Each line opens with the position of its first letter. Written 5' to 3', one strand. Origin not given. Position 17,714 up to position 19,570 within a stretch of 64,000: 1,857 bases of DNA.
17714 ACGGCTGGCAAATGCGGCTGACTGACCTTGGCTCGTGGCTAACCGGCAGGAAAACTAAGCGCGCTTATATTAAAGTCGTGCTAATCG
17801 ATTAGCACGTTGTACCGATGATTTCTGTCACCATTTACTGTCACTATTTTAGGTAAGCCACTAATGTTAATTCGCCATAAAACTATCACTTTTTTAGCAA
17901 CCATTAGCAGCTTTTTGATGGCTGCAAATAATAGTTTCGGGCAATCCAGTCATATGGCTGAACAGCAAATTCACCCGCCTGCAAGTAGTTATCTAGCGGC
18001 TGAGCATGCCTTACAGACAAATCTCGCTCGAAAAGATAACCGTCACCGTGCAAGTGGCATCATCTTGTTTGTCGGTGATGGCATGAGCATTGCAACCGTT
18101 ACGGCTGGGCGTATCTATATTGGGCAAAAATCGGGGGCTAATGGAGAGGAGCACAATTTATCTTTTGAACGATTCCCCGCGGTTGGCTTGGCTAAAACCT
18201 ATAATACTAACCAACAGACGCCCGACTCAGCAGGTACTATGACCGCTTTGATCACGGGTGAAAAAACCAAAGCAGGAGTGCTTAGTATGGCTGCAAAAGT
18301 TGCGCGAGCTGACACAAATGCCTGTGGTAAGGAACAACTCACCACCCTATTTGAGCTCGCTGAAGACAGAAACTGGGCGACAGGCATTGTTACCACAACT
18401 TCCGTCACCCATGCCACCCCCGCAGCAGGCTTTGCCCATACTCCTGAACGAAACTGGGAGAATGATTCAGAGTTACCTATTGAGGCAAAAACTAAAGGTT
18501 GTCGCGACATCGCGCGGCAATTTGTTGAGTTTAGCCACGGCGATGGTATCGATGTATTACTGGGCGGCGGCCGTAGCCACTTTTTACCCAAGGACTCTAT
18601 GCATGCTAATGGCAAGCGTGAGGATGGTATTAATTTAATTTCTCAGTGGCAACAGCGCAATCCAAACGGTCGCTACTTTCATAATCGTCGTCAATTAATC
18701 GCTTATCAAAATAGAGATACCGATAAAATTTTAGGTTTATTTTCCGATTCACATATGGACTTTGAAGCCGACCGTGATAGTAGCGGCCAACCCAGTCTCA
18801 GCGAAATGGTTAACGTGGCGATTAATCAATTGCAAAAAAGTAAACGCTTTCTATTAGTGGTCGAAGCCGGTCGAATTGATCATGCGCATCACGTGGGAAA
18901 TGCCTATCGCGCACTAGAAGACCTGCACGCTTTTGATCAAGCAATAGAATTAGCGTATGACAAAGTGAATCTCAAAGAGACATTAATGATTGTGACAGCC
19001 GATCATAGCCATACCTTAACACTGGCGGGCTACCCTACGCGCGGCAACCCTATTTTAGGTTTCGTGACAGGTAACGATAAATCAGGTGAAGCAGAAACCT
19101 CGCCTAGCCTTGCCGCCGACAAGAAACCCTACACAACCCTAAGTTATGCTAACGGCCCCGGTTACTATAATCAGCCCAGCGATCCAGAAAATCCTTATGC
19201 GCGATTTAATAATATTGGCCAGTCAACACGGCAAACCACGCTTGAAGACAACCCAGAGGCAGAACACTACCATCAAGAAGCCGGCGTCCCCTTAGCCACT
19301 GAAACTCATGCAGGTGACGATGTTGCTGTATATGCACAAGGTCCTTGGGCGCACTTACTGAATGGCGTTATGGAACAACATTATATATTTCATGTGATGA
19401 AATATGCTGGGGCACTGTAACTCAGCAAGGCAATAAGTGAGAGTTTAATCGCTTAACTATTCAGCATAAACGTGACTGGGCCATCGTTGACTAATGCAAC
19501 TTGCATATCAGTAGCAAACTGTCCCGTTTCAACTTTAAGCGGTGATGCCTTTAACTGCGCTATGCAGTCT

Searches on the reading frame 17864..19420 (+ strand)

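Call 91: search_protein_families(library=pfam, proteins=[window:17864-19420:+], max_evalue=0.00001)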
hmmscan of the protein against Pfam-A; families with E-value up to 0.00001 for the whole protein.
window:17864-19420:+ (518 aa): 2 families
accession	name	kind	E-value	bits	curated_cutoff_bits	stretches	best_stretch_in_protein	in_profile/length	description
PF00245.25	Alk_phosphatase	-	3e-122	409.1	24.4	1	66-516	4-421/423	Alkaline phosphatase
PF01676.23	Metalloenzyme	-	6.1e-08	32.9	24.3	1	311-384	130-203/252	Metalloenzyme superfamily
